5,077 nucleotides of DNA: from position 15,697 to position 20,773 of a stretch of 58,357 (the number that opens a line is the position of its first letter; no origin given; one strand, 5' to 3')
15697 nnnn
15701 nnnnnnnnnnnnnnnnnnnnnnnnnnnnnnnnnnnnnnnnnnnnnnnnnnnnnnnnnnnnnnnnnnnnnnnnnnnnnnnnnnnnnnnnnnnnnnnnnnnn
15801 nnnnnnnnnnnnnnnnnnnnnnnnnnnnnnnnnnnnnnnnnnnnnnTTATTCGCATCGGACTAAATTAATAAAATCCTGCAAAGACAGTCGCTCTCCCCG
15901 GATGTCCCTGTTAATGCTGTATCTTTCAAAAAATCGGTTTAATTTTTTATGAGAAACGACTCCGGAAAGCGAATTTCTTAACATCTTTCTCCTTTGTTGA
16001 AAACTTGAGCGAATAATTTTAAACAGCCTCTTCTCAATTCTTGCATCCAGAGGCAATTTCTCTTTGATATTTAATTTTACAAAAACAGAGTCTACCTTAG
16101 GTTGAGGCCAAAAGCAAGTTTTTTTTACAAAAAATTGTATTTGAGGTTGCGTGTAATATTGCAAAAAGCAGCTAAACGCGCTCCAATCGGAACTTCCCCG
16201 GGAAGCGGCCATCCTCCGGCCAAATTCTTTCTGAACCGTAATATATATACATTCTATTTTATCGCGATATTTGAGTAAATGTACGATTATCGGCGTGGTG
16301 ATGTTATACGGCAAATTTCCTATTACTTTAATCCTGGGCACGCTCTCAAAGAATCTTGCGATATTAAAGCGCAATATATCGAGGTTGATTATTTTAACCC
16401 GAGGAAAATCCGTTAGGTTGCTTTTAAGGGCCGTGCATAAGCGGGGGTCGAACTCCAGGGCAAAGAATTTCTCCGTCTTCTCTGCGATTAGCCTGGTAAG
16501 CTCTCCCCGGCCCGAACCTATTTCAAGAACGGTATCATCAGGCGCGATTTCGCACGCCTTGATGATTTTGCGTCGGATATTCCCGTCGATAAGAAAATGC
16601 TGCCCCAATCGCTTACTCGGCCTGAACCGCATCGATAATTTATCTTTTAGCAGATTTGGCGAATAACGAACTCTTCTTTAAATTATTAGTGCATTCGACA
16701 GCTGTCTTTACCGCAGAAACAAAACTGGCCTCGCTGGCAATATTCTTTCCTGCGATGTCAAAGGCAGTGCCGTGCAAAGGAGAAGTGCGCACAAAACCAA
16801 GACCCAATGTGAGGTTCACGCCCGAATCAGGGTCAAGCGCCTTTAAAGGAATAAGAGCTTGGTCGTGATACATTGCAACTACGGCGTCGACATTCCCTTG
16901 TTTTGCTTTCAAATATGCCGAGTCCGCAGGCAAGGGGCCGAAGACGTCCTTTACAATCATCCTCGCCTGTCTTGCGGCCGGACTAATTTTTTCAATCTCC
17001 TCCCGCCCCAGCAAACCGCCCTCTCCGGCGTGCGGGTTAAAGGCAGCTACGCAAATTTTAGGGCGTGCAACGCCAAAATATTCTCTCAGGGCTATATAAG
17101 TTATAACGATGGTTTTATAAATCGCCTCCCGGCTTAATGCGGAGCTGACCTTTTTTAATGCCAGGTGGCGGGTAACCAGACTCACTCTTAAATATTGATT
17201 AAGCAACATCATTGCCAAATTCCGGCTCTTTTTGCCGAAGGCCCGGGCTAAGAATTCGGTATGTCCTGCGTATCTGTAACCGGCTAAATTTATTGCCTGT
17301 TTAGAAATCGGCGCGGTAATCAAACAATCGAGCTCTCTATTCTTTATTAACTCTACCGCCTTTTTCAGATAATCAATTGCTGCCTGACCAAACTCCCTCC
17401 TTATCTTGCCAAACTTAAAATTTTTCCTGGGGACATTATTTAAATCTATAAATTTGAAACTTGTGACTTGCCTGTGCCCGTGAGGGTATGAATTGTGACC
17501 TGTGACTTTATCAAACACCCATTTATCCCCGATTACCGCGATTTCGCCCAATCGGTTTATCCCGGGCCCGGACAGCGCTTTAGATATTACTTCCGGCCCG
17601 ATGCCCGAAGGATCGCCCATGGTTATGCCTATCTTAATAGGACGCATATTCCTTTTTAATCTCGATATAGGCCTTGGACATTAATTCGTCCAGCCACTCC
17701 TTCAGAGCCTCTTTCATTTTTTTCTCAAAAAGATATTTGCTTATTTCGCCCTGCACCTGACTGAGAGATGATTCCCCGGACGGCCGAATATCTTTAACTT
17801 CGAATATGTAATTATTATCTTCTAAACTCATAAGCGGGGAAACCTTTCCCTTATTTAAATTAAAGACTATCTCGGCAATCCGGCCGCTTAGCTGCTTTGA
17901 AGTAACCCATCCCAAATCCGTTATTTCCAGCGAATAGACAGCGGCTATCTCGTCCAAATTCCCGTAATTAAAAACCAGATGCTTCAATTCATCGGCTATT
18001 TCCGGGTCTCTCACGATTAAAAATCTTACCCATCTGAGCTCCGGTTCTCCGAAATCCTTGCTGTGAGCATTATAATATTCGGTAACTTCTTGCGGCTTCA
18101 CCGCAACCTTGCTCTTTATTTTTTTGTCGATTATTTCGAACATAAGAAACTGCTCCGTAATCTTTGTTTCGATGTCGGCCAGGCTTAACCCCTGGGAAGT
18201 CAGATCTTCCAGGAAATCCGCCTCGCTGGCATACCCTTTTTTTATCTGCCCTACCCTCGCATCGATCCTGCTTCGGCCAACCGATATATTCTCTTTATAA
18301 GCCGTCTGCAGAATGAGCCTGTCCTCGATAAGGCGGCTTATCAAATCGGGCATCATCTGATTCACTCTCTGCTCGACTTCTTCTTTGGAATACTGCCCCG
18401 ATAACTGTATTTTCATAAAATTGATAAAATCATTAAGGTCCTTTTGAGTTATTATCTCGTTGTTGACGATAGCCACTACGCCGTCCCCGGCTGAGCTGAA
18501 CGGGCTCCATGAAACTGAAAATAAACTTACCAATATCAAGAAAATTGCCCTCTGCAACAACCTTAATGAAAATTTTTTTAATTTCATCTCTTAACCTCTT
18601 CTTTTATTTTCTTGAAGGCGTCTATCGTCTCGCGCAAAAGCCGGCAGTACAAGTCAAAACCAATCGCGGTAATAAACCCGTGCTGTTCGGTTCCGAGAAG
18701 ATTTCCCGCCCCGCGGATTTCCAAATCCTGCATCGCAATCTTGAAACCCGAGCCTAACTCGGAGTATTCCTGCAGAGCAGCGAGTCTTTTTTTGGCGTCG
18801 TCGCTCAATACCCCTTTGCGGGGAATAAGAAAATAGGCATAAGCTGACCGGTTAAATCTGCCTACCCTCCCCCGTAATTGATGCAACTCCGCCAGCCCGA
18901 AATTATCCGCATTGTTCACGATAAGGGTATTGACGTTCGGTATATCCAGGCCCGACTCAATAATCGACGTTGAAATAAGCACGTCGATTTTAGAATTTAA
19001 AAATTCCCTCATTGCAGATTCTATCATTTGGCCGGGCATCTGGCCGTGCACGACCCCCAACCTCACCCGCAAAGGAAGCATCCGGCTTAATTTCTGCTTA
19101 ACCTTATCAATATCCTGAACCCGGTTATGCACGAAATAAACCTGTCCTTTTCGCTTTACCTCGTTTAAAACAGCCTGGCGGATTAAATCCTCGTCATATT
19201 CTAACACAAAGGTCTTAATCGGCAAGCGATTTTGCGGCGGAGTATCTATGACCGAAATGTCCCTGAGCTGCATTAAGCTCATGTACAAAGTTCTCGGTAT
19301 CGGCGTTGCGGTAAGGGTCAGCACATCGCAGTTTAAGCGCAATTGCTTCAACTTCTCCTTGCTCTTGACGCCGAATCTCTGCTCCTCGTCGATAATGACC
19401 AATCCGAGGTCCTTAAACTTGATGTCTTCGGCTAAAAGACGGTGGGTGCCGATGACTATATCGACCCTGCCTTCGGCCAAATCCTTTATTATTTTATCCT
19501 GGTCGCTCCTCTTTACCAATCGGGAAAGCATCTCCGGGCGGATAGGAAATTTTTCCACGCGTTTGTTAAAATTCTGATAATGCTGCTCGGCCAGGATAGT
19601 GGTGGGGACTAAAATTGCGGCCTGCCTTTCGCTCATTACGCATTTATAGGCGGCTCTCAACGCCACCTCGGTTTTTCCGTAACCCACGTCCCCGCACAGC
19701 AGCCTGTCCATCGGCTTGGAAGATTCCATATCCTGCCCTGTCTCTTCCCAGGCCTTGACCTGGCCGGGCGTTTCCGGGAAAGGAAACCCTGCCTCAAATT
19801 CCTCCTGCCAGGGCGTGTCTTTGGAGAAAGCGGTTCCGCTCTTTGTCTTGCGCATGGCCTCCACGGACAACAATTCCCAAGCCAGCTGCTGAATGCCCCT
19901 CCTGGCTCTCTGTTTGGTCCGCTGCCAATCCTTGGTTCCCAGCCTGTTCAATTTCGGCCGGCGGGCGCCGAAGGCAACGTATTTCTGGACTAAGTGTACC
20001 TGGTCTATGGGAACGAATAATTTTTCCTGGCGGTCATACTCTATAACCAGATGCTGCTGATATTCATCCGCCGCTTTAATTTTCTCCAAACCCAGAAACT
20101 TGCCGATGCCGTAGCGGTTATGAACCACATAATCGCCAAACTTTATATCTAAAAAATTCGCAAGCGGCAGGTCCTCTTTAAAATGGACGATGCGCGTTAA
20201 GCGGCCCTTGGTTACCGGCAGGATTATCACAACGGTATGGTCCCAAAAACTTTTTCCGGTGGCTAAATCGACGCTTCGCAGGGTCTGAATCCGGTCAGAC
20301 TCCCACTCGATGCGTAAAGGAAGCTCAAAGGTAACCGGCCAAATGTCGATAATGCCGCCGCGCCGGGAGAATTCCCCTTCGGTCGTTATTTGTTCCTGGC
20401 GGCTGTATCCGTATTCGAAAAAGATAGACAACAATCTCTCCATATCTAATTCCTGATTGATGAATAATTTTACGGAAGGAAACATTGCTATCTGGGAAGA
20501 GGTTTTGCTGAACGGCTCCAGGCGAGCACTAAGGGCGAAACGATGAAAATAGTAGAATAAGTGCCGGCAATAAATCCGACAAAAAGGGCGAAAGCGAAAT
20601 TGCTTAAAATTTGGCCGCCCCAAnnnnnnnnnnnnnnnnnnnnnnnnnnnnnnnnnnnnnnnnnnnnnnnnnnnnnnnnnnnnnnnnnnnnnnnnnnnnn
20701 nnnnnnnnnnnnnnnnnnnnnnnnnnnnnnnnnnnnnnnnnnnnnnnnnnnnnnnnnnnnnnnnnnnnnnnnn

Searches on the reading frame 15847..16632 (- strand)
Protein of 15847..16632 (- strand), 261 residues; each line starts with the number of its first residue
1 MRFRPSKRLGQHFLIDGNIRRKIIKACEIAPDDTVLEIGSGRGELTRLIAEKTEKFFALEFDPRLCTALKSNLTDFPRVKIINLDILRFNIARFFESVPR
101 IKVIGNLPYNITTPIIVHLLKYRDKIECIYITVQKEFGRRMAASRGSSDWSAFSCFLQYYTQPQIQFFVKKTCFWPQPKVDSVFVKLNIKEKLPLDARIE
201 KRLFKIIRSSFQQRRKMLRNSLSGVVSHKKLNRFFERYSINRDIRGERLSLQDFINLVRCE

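Call 60: search_protein_families(library=pfam, proteins=[window:15847-16632:-], max_evalue=0.0001)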
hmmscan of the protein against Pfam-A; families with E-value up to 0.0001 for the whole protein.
window:15847-16632:- (261 aa): 1 family
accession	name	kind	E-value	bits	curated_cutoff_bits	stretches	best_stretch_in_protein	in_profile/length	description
PF00398.26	RrnaAD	-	9.9e-60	202.3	24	1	6-258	5-258/263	Ribosomal RNA adenine dimethylase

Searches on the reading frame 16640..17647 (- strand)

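Call 60: search_protein_families(library=pfam, proteins=[window:16640-17647:-], max_evalue=0.0001)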
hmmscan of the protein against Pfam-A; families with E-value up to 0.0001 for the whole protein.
window:16640-17647:- (335 aa): 1 family
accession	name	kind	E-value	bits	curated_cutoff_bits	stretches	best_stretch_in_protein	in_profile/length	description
PF04166.17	PdxA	-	3.5e-96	322.4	27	1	58-316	36-286/286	Pyridoxal phosphate biosynthetic protein PdxA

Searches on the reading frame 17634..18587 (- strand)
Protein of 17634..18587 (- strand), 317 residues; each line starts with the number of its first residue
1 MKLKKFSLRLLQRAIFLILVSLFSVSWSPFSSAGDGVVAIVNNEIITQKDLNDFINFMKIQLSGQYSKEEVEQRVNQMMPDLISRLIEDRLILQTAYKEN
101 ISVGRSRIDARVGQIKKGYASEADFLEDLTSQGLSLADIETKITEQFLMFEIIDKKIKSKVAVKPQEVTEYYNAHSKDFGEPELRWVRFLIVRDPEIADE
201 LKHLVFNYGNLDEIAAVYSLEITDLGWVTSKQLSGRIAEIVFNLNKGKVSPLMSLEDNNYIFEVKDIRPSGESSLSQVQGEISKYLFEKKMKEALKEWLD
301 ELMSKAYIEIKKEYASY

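Call 60: search_protein_families(library=pfam, proteins=[window:17634-18587:-], max_evalue=0.0001)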
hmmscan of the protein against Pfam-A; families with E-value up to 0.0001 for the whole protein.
window:17634-18587:- (317 aa): 4 families
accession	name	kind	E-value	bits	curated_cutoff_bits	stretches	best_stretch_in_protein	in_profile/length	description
PF13145.12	Rotamase_2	-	2.2e-16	61.2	27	1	163-278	1-119/121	PPIC-type PPIASE domain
PF13624.11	SurA_N_3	-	5.8e-13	49.4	27.2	1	13-149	16-158/162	SurA-like N-terminal domain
PF09312.16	SurA_N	-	6.6e-11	42.9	30.8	1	35-150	2-115/118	SurA N-terminal domain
PF13623.11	SurA_N_2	-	1.1e-06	29.1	28.5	1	14-114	15-121/145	SurA-like N-terminal domain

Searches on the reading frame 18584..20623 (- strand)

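Call 60: search_protein_families(library=pfam, proteins=[window:18584-20623:-], max_evalue=0.0001)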
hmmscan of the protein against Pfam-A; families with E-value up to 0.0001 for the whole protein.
window:18584-20623:- (679 aa): 6 families
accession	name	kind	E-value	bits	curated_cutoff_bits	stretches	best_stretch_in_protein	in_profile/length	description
PF00270.35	DEAD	-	1.3e-24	87.2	26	1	286-446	2-164/167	DEAD/DEAH box helicase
PF00271.37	Helicase_C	-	2.2e-22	79.8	23.5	1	484-591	9-110/110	Helicase conserved C-terminal domain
PF17757.6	UvrB_inter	-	1.1e-16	61.1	22.9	1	52-138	2-89/91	UvrB interaction domain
PF02559.22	CarD_TRCF_RID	-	1.9e-16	60.3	23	1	161-216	2-57/57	CarD-like/TRCF RID domain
PF04851.21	ResIII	-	1e-09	38.9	22.5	1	287-441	7-162/164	Type III restriction enzyme, res subunit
PF22590.2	Cas3-like_C_2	-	1.1e-06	29.3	27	1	492-591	2-105/106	CRISPR-associated nuclease/helicase Cas3, C-terminal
